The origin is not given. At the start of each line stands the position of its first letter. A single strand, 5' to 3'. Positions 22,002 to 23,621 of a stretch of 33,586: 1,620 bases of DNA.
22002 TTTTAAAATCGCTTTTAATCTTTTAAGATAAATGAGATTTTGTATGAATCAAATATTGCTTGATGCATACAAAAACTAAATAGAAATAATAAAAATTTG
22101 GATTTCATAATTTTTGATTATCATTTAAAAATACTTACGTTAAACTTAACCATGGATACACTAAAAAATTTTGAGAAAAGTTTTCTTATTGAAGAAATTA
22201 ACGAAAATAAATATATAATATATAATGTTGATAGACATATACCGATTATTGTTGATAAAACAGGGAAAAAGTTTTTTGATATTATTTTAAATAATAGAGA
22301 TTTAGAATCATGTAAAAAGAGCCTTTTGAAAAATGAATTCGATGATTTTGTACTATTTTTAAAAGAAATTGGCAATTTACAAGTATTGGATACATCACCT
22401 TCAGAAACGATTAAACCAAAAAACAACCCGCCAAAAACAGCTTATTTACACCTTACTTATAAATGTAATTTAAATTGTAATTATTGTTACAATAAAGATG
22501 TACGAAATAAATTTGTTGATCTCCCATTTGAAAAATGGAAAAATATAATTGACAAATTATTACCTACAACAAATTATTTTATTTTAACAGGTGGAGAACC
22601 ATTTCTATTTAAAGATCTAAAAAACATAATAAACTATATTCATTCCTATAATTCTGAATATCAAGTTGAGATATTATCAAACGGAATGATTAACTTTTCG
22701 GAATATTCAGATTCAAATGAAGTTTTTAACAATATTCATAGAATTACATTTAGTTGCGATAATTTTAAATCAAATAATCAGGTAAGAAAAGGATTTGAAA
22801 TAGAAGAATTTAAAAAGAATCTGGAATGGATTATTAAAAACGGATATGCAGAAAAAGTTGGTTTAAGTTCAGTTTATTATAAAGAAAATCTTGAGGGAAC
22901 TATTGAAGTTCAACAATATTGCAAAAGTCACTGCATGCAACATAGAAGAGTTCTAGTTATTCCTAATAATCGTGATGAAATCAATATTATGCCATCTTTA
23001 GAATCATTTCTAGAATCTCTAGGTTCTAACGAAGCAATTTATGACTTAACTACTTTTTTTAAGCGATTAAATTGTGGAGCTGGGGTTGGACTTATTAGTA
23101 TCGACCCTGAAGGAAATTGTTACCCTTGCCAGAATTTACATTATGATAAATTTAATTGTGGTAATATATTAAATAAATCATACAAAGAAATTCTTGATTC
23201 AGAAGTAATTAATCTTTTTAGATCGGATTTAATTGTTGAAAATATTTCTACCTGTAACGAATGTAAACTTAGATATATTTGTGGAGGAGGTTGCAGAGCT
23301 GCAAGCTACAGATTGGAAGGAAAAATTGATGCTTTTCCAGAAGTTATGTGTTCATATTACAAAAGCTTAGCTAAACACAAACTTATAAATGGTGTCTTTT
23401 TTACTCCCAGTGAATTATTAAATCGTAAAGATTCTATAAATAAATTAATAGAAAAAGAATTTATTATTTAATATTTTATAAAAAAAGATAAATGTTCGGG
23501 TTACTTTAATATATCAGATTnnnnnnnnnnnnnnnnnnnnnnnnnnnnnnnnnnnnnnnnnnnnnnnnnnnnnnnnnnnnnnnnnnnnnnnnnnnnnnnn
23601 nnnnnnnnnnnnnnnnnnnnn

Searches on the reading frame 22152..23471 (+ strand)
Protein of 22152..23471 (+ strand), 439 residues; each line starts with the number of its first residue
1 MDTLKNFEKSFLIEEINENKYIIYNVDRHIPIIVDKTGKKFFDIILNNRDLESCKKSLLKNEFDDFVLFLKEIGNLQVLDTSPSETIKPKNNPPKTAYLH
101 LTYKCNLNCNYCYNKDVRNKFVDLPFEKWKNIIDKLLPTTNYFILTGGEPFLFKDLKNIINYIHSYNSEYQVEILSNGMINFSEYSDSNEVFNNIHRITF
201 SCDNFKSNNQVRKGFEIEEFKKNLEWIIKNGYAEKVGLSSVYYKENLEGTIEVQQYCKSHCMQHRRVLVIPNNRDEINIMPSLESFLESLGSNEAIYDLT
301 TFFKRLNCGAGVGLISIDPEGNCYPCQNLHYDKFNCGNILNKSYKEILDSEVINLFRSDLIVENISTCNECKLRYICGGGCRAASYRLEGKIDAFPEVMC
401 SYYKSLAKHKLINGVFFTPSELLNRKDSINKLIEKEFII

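Call 4: search_protein_families(library=ncbifam, proteins=[window:22152-23471:+], max_evalue=0.01)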
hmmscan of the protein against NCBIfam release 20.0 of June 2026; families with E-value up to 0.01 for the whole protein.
window:22152-23471:+ (439 aa): 66 families (the best 25 are shown)
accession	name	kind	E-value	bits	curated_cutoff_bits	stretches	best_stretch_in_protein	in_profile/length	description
NF045574.1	sacti_mat_StsB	exception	3.3e-24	85.6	625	2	305-392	317-406/466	StsB family radical SAM/SPASM domain sactipeptide maturase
TIGR04163.1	rSAM_cobopep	equivalog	1.3e-21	76.8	375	2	308-409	314-414/428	peptide-modifying radical SAM enzyme CbpB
NF050035.1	rSAM_WgK_link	exception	1.9e-21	76.5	650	2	304-394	265-356/367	radical SAM/SPASM peptide maturase WgkB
NF041298.1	rSAM_mat_DynA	equivalog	2.3e-19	69.6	450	2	313-400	255-339/356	dynobactin maturation radical SAM/SPASM protein DynA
TIGR03962.1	mycofact_rSAM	equivalog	2.5e-19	69.6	265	1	99-393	16-325/339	mycofactocin radical SAM maturase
TIGR03974.1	rSAM_six_Cys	equivalog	4.3e-18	65.4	425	2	303-404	341-439/451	thioether cross-link-forming SCIFF peptide maturase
TIGR04317.1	W_rSAM_matur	equivalog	1.1e-17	64.3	380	1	94-258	3-172/349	tungsten cofactor oxidoreductase radical SAM maturase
NF047865.1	rSAM_PapB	equivalog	1.4e-17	63.9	340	2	218-392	167-327/330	PapB family radical SAM/SPASM ranthipeptide maturase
TIGR04545.1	rSAM_ahbD_hemeb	equivalog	1.6e-16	60.7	500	2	307-402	248-337/339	heme b synthase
NF040492.1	not_ScfB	exception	9.3e-16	57.7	855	1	301-404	338-438/450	ScfB-related radical SAM/SPASM orphan maturase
TIGR04055.1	rSAM_NirJ2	equivalog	1.1e-15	58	500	2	300-401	229-323/326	putative heme d1 biosynthesis radical SAM protein NirJ2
TIGR04085.1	rSAM_more_4Fe4S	domain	1.2e-15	57.6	27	1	308-394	1-87/93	SPASM domain-containing protein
TIGR03906.1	quino_hemo_SAM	equivalog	1.5e-15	56.8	453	2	304-388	341-421/467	quinohemoprotein amine dehydrogenase maturation protein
TIGR04133.1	rSAM_w_lipo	hypoth_equivalog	9.1e-15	54.4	425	2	95-225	24-155/350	TIGR04133 family radical SAM/SPASM protein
TIGR02109.1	PQQ_syn_pqqE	equivalog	9.3e-15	54.4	381.35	2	92-167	4-81/358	pyrroloquinoline quinone biosynthesis protein PqqE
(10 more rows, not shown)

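Call 5: search_protein_families(library=pfam, proteins=[window:22152-23471:+], max_evalue=0.01)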
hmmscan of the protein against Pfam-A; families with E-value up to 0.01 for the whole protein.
window:22152-23471:+ (439 aa): 3 families
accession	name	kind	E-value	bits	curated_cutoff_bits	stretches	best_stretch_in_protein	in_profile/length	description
PF04055.27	Radical_SAM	-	4.3e-15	56.7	29.5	1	101-250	3-159/166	Radical SAM superfamily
PF13186.11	SPASM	-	1.2e-08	35.6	21.5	1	308-372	1-67/67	Iron-sulfur cluster-binding domain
PF13353.11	Fer4_12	-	1.8e-07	32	22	1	102-196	12-110/137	4Fe-4S single cluster domain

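Call 12: find_related_loci(query=window:22152-23471:+, collection=genome_contigs, flank=8000)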
Query window:22152-23471:+ (439 aa) in genome_contigs; peptide patterns used: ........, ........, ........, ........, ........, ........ (x = any residue, [..] = any of these).
39 stretches matched a pattern; 2 encode a relative of the query (tblastn E <= 1e-3); 2 distinct loci.
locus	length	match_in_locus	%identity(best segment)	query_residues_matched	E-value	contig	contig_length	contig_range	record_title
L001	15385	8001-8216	40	95-164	2e-8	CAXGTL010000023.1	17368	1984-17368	MAG TPA_asm: Candidatus Woesearchaeota archaeon isolate ERR594346_binner12_Refined_66 genome assembly, contig: ERZ540258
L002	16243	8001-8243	30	94-178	5e-8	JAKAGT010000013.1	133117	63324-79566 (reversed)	MAG: Bacteroidetes bacterium isolate WY2.bin60 NODE_168_length_133117_cov_6.716039, whole genome shotgun sequence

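Call 15: find_homologous_proteins(query=window:22152-23471:+, max_evalue=1e-10)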
Query window:22152-23471:+ (439 aa): 136 proteins with E <= 1e-10 among 6903 candidates; the best 120 are listed.
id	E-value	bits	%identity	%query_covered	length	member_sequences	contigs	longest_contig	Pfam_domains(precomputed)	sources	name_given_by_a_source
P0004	3.2e-296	1000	100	100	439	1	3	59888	PF13186.12,PF04055.28,PF13353.12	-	-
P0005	3.6e-117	410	61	66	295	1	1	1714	PF04055.28,PF13353.12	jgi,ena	-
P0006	5.3e-99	350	39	98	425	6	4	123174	PF13186.12,PF04055.28,PF13353.12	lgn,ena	-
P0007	3.1e-98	348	42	95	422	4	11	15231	PF13186.12,PF04055.28,PF13353.12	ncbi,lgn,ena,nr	ncbi:MAG: SPASM domain-containing protein [Bacteroidales bacterium]|nr:SPASM domain-containing prote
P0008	3.1e-94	334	40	95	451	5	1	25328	PF13186.12,PF04055.28,PF13353.12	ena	-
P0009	6.2e-89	317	41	92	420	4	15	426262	PF13186.12,PF04055.28,PF13353.12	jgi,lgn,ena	-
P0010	1.8e-87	312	40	90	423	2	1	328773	PF13186.12,PF04055.28,PF13353.12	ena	-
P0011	3.7e-87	311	39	90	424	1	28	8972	PF13186.12,PF04055.28,PF13353.12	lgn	-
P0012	1.1e-85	306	40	93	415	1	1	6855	PF13186.12,PF04055.28,PF13353.12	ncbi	ncbi:MAG: radical SAM protein [Suipraeoptans sp.]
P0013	1.6e-85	306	42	92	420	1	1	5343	PF13186.12,PF04055.28,PF13353.12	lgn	-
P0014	3.5e-85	304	40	93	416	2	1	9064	PF13186.12,PF04055.28,PF13353.12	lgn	-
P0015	4.9e-85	304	40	94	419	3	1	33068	PF13186.12,PF04055.28,PF13353.12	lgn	-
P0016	6.5e-85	304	40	92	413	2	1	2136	PF13186.12,PF04055.28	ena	-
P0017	3.0e-84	301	37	92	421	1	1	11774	PF13186.12,PF04055.28,PF13353.12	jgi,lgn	-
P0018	8.5e-84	300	38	93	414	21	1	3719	PF13186.12,PF04055.28,PF13353.12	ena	-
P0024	4.9e-82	294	38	89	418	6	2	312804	PF13186.12,PF04055.28,PF13353.12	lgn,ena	-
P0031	9.1e-81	290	41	92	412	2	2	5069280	PF13186.12,PF04055.28,PF13353.12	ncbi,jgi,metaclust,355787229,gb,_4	jgi:radical SAM additional 4Fe4S-binding domain|metaclust:\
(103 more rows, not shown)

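Call 16: find_encoding_contigs(protein=P0005, flank=6000, max_places=3)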
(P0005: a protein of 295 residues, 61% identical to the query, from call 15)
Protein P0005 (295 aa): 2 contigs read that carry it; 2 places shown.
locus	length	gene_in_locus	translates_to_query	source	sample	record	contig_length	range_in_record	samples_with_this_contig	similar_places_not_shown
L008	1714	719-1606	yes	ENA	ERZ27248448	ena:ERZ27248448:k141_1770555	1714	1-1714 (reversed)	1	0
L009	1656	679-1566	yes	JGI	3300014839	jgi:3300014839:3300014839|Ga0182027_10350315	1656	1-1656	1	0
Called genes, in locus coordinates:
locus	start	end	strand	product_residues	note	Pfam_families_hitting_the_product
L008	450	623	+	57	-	-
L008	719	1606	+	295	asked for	PF04055:Radical_SAM, PF13353:Fer4_12 (weak)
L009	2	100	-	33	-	?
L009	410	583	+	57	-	-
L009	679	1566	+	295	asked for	PF04055:Radical_SAM, PF13353:Fer4_12 (weak)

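Call 17: find_encoding_contigs(protein=P0006, flank=8000, max_places=3)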
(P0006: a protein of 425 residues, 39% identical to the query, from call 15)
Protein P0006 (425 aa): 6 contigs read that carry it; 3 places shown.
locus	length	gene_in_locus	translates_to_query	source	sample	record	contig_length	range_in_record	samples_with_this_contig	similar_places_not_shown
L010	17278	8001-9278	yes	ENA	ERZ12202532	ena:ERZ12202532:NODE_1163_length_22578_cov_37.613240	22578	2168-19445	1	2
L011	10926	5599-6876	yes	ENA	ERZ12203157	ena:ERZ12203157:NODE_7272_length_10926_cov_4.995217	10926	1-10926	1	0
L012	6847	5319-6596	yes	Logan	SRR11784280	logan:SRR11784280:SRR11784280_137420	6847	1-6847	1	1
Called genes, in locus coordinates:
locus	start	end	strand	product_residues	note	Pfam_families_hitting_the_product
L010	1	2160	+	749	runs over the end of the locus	PF13412:HTH_24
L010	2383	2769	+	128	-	-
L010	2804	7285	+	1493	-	PF18962:Por_Secre_tail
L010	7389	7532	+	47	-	-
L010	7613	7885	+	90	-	-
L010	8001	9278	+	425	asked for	PF04055:Radical_SAM, PF13353:Fer4_12 (weak), PF13186:SPASM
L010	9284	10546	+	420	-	-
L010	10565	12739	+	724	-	PF03412:Peptidase_C39, PF00664:ABC_membrane, PF00005:ABC_tran, PF02463:SMC_N (faint)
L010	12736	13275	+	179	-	-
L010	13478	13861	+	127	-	PF04397:LytTR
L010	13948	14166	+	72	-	-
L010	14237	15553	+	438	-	PF01637:ATPase_2, PF13173:AAA_14, PF13401:AAA_22 (weak), PF03008:DUF234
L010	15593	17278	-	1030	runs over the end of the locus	PF00149:Metallophos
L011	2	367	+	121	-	?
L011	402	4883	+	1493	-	PF18962:Por_Secre_tail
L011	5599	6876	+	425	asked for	PF04055:Radical_SAM, PF13353:Fer4_12 (weak), PF13186:SPASM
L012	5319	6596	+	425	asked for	PF04055:Radical_SAM, PF13353:Fer4_12 (weak), PF13186:SPASM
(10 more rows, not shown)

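Call 18: find_encoding_contigs(protein=P0007, flank=8000, max_places=3)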
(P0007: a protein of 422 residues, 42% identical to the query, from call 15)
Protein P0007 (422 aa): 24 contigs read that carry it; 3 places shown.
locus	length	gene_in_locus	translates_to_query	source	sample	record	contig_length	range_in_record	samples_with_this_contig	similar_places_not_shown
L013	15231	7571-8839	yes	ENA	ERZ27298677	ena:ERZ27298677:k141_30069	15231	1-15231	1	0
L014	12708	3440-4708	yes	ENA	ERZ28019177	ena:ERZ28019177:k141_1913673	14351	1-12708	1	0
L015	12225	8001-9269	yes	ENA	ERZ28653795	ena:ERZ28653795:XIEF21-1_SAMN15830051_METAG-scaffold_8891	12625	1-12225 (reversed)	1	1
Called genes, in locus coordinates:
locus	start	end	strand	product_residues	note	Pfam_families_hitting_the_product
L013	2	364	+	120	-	?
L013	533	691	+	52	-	-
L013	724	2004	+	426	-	PF04055:Radical_SAM, PF13353:Fer4_12 (weak)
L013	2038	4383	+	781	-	PF13620:CarboxypepD_reg (weak), PF13715:CarbopepD_reg_2, PF14905:OMP_b-brl_3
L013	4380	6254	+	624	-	PF02624:YcaO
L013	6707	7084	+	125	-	PF11589:DUF3244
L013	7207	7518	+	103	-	-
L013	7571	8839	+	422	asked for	PF04055:Radical_SAM, PF13353:Fer4_12 (weak), PF13186:SPASM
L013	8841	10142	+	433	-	-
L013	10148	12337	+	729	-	PF03412:Peptidase_C39, PF13529:Peptidase_C39_2 (weak), PF00664:ABC_membrane, PF02463:SMC_N (faint), PF00005:ABC_tran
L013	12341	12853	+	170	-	-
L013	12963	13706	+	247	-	-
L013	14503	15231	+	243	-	?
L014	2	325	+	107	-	PF28476:GlgP_C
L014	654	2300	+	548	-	-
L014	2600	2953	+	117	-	PF11589:DUF3244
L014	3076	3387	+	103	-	-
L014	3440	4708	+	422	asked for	PF04055:Radical_SAM, PF13353:Fer4_12 (weak), PF13186:SPASM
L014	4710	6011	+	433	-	-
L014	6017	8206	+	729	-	PF03412:Peptidase_C39, PF13529:Peptidase_C39_2 (weak), PF00664:ABC_membrane, PF02463:SMC_N (faint), PF00005:ABC_tran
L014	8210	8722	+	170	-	-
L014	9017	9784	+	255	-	PF08378:NERD, PF01396:Zn_ribbon_Top1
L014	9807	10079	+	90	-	PF00216:Bac_DNA_binding, PF18291:HU-HIG (weak)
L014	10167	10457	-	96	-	PF13496:DUF4120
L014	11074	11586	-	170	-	-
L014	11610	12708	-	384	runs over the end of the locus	PF13304:AAA_21 (faint), PF13175:AAA_15 (weak)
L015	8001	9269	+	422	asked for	PF04055:Radical_SAM, PF13353:Fer4_12 (weak), PF13186:SPASM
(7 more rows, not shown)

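Call 25: search_protein_families(library=ncbifam, proteins=[L010:7613-7885:+, L013:7207-7518:+, L013:533-691:+, P0006, P0007, L010:9284-10546:+, L013:724-2004:+, L013:4380-6254:+, L010:12736-13275:+, L013:2038-4383:+], max_evalue=0.01)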
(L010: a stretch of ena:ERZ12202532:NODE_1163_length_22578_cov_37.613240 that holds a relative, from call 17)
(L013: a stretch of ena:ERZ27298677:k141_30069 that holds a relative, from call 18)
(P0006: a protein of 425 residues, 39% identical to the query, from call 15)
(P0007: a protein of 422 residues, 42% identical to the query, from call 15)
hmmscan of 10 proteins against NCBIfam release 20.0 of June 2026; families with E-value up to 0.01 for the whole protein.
L010:7613-7885:+ (90 aa): 0 families

L013:7207-7518:+ (103 aa): 0 families

L013:533-691:+ (52 aa): 0 families

P0006 (425 aa): 68 families (the best 25 are shown)
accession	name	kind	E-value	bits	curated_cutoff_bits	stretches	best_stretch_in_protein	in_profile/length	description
NF045574.1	sacti_mat_StsB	exception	1.1e-23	83.8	625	2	3-200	14-207/466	StsB family radical SAM/SPASM domain sactipeptide maturase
TIGR04317.1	W_rSAM_matur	equivalog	1.3e-20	73.9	380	2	91-230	6-147/349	tungsten cofactor oxidoreductase radical SAM maturase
TIGR03974.1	rSAM_six_Cys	equivalog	5.1e-20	71.8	425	2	291-393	341-440/451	thioether cross-link-forming SCIFF peptide maturase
TIGR04163.1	rSAM_cobopep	equivalog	1e-19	70.6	375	2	296-399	314-416/428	peptide-modifying radical SAM enzyme CbpB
TIGR04133.1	rSAM_w_lipo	hypoth_equivalog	4.3e-18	65.4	425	2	92-220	27-161/350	TIGR04133 family radical SAM/SPASM protein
TIGR03942.1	sulfatase_rSAM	equivalog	5.3e-18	65.2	349.45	1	275-393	233-348/363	anaerobic sulfatase maturase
TIGR04085.1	rSAM_more_4Fe4S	domain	2.2e-17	63.3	27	1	296-388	1-93/93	SPASM domain-containing protein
NF050035.1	rSAM_WgK_link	exception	6.7e-17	61.5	650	2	286-383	259-357/367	radical SAM/SPASM peptide maturase WgkB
NF041298.1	rSAM_mat_DynA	equivalog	7.9e-17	61.3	450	2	294-389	250-340/356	dynobactin maturation radical SAM/SPASM protein DynA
TIGR04403.1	rSAM_skfB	equivalog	1.5e-16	60.2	300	1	80-260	95-276/402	sporulation killing factor system radical SAM maturase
NF047865.1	rSAM_PapB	equivalog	3.6e-16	59.3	340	2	290-380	241-327/330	PapB family radical SAM/SPASM ranthipeptide maturase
TIGR03906.1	quino_hemo_SAM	equivalog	1.3e-15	57.1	453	2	292-396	341-441/467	quinohemoprotein amine dehydrogenase maturation protein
NF040492.1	not_ScfB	exception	1.7e-15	56.9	855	1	290-391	339-437/450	ScfB-related radical SAM/SPASM orphan maturase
TIGR04250.1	SCM_rSAM_ScmE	equivalog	1.7e-15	56.8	400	2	295-381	252-339/358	SynChlorMet cassette radical SAM/SPASM protein ScmE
TIGR04082.1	rSAM_for_selen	equivalog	2.6e-15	56.2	350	2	296-376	432-503/516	thio(seleno)oxazole modification radical SAM maturase SbtM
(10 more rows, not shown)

P0007 (422 aa): 62 families (the best 25 are shown)
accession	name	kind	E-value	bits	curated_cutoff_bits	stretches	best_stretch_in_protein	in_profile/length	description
NF050035.1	rSAM_WgK_link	exception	3.5e-23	82.2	650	2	284-390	260-365/367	radical SAM/SPASM peptide maturase WgkB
TIGR04163.1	rSAM_cobopep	equivalog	7.2e-23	81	375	2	292-393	313-413/428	peptide-modifying radical SAM enzyme CbpB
NF045574.1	sacti_mat_StsB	exception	1.3e-22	80.3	625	2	290-413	317-442/466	StsB family radical SAM/SPASM domain sactipeptide maturase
TIGR03974.1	rSAM_six_Cys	equivalog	3.3e-19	69.1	425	1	288-388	341-438/451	thioether cross-link-forming SCIFF peptide maturase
TIGR04085.1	rSAM_more_4Fe4S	domain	4.5e-19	68.7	27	1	293-385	1-93/93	SPASM domain-containing protein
NF041298.1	rSAM_mat_DynA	equivalog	1.6e-18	66.8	450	2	292-385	251-339/356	dynobactin maturation radical SAM/SPASM protein DynA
TIGR03942.1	sulfatase_rSAM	equivalog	1.7e-18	66.9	349.45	1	291-389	252-347/363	anaerobic sulfatase maturase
TIGR04250.1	SCM_rSAM_ScmE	equivalog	4.6e-18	65.3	400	2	92-249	7-168/358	SynChlorMet cassette radical SAM/SPASM protein ScmE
TIGR02109.1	PQQ_syn_pqqE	equivalog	1.4e-17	63.7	381.35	2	86-249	5-172/358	pyrroloquinoline quinone biosynthesis protein PqqE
NF047865.1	rSAM_PapB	equivalog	2.5e-17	63.1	340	2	154-373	106-323/330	PapB family radical SAM/SPASM ranthipeptide maturase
TIGR04317.1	W_rSAM_matur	equivalog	3.8e-17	62.4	380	1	89-278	5-200/349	tungsten cofactor oxidoreductase radical SAM maturase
TIGR04545.1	rSAM_ahbD_hemeb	equivalog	4e-17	62.7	500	2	283-387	241-337/339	heme b synthase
TIGR04064.1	rSAM_nif11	equivalog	3.7e-16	58.9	518.7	2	286-369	327-403/459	nif11-like peptide radical SAM maturase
NF038283.1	viperin_w_prok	equivalog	1.1e-15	57.6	180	1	92-224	6-148/281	viperin family antiviral radical SAM protein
NF040492.1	not_ScfB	exception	1.7e-15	56.9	855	1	289-378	341-427/450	ScfB-related radical SAM/SPASM orphan maturase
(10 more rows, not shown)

L010:9284-10546:+ (420 aa): 0 families

L013:724-2004:+ (426 aa): 60 families (the best 25 are shown)
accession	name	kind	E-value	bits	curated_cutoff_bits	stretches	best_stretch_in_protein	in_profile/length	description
NF047865.1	rSAM_PapB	equivalog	3.9e-48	164.4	340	1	70-390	2-325/330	PapB family radical SAM/SPASM ranthipeptide maturase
TIGR04068.1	rSAM_ocin_clost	equivalog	1.3e-33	116.6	500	1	66-383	79-422/462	Cys-rich peptide radical SAM maturase CcpM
TIGR03974.1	rSAM_six_Cys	equivalog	1.7e-30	106.3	425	1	5-413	22-448/451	thioether cross-link-forming SCIFF peptide maturase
TIGR03942.1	sulfatase_rSAM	equivalog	5.3e-29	101.4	349.45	1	78-410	8-353/363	anaerobic sulfatase maturase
TIGR04064.1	rSAM_nif11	equivalog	4.9e-28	98.1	518.7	1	6-411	18-430/459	nif11-like peptide radical SAM maturase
NF041298.1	rSAM_mat_DynA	equivalog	8.3e-28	97.4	450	1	81-412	11-352/356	dynobactin maturation radical SAM/SPASM protein DynA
TIGR03906.1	quino_hemo_SAM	equivalog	9.4e-27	93.8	453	1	64-417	87-450/467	quinohemoprotein amine dehydrogenase maturation protein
NF040492.1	not_ScfB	exception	1.9e-26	93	855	1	65-413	87-447/450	ScfB-related radical SAM/SPASM orphan maturase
NF038170.1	lachnocin_rSAM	equivalog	1.4e-24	86.8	550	1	12-391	5-402/440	lachnocin radical SAM maturase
TIGR04148.1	GG_samocin_CFB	equivalog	6.6e-22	78.3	300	1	68-223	14-182/411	radical SAM peptide maturase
NF045574.1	sacti_mat_StsB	exception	5.5e-19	68.3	625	1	63-403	88-417/466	StsB family radical SAM/SPASM domain sactipeptide maturase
TIGR04317.1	W_rSAM_matur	equivalog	6.4e-19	68.3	380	1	69-216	2-141/349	tungsten cofactor oxidoreductase radical SAM maturase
TIGR03978.1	rSAM_paired_1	equivalog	2.6e-18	66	370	1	61-413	73-450/466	His-Xaa-Ser system radical SAM maturase HxsB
NF010321.0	PRK13758.1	equivalog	2.3e-17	63.2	441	1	76-414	10-362/370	anaerobic sulfatase-maturase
TIGR04163.1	rSAM_cobopep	equivalog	1.1e-16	60.6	375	1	75-413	68-418/428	peptide-modifying radical SAM enzyme CbpB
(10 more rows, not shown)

L013:4380-6254:+ (624 aa): 5 families
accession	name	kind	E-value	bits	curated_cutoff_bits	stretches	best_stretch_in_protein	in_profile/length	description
NF040716.1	YcaO_for_S12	equivalog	1.3e-51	175.7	700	1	11-404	6-387/571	30S ribosomal protein S12 methylthiotransferase accessory factor YcaO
TIGR03549.1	TIGR03549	equivalog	9.1e-34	116.7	900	1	15-554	158-686/723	OsmC domain/YcaO domain-containing protein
TIGR00702.1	TIGR00702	domain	1.8e-30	106.3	75.65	1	57-402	47-362/377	YcaO-type kinase domain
TIGR03604.1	TOMM_cyclo_SagD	subfamily_domain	2.3e-17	63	219.25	1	192-389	113-316/377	thiazole/oxazole-forming peptide maturase, SagD family component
TIGR03266.1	methan_mark_1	equivalog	4.2e-16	58.9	365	1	14-306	6-269/376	YcaO-related McrA-glycine thioamidation protein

L010:12736-13275:+ (179 aa): 1 family
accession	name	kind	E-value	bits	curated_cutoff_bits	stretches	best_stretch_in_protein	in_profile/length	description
TIGR01843.1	type_I_hlyD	subfamily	2e-09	36.9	208.65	1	83-174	320-412/422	HlyD family type I secretion periplasmic adaptor subunit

L013:2038-4383:+ (781 aa): 2 families
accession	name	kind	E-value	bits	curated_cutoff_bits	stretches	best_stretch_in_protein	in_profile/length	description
TIGR04056.1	OMP_RagA_SusC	subfamily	6e-21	74.5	368.25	1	22-106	2-86/981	SusC/RagA family TonB-linked outer membrane protein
TIGR01782.1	TonB-Xanth-Caul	subfamily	6e-09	34.7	310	1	450-607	505-688/868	TonB-dependent receptor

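Call 34: find_encoding_contigs(protein=P0031, flank=8000, max_places=2)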
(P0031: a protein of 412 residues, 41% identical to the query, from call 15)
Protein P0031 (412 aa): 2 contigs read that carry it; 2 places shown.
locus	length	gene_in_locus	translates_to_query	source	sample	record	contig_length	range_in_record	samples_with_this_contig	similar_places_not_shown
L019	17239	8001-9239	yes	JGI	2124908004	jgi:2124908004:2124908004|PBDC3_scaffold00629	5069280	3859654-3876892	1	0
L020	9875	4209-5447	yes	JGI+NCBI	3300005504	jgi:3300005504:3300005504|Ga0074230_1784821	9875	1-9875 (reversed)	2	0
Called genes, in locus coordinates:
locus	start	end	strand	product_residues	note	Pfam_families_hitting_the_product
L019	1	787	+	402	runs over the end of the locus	PF05222:AlaDh_PNT_N, PF01262:AlaDh_PNT_C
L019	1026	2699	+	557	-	PF13424:TPR_12 (weak), PF00515:TPR_1 (faint), PF07719:TPR_2 (faint), PF13181:TPR_8 (faint), PF13374:TPR_10 (faint), PF13424:TPR_12 (weak)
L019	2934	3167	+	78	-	-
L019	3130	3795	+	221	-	-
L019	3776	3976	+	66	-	-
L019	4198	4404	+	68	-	-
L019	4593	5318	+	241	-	PF22252:PNGase_F-II_N, PF09697:Porph_ging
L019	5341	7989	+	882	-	PF13620:CarboxypepD_reg (weak), PF13715:CarbopepD_reg_2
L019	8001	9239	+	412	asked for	PF04055:Radical_SAM, PF13353:Fer4_12 (weak), PF13186:SPASM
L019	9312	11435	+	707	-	PF03412:Peptidase_C39, PF00664:ABC_membrane, PF00005:ABC_tran, PF02463:SMC_N (faint)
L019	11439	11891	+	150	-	-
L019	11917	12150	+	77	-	-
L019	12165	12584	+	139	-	-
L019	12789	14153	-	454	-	PF01554:MatE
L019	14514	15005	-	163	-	PF00885:DMRL_synthase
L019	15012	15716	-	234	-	PF13174:TPR_6 (faint), PF13428:TPR_14 (faint), PF13424:TPR_12 (faint), PF07719:TPR_2 (faint), PF00515:TPR_1 (faint), PF13181:TPR_8 (faint)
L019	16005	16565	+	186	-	-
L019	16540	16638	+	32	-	-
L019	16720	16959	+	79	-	PF00830:Ribosomal_L28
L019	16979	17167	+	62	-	PF00471:Ribosomal_L33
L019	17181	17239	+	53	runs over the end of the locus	PF14128:DUF4295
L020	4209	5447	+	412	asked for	PF04055:Radical_SAM, PF13353:Fer4_12 (weak), PF13186:SPASM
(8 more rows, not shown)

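Call 35: find_encoding_contigs(protein=P0009, flank=8000, max_places=2)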
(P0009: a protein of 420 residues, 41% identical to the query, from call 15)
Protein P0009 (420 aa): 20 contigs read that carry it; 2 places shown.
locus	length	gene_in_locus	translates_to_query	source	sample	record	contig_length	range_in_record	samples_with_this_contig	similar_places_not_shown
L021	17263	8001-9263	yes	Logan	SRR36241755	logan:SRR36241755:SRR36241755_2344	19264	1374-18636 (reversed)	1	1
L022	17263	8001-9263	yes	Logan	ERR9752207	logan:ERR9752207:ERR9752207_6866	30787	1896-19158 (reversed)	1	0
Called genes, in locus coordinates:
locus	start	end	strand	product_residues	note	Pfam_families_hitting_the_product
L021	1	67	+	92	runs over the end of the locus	-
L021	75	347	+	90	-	-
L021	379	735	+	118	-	-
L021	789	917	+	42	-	-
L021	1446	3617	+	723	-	PF03412:Peptidase_C39, PF00664:ABC_membrane, PF02463:SMC_N (faint), PF00005:ABC_tran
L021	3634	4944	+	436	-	PF26002:Beta-barrel_AprE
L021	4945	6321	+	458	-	PF02321:OEP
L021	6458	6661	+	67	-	-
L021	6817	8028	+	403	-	-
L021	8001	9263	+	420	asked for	PF04055:Radical_SAM, PF13353:Fer4_12 (faint), PF13186:SPASM (weak)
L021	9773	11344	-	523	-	PF13007:LZ_Tnp_IS66, PF03050:DDE_Tnp_IS66, PF13817:DDE_Tnp_IS66_C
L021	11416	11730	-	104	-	PF05717:TnpB_IS66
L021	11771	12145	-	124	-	-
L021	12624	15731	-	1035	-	PF04738:Lant_dehydr_N, PF14028:Lant_dehydr_C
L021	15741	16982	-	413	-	PF05147:LANC_like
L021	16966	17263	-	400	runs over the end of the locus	PF05147:LANC_like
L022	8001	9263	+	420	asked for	PF04055:Radical_SAM, PF13353:Fer4_12 (faint), PF13186:SPASM (weak)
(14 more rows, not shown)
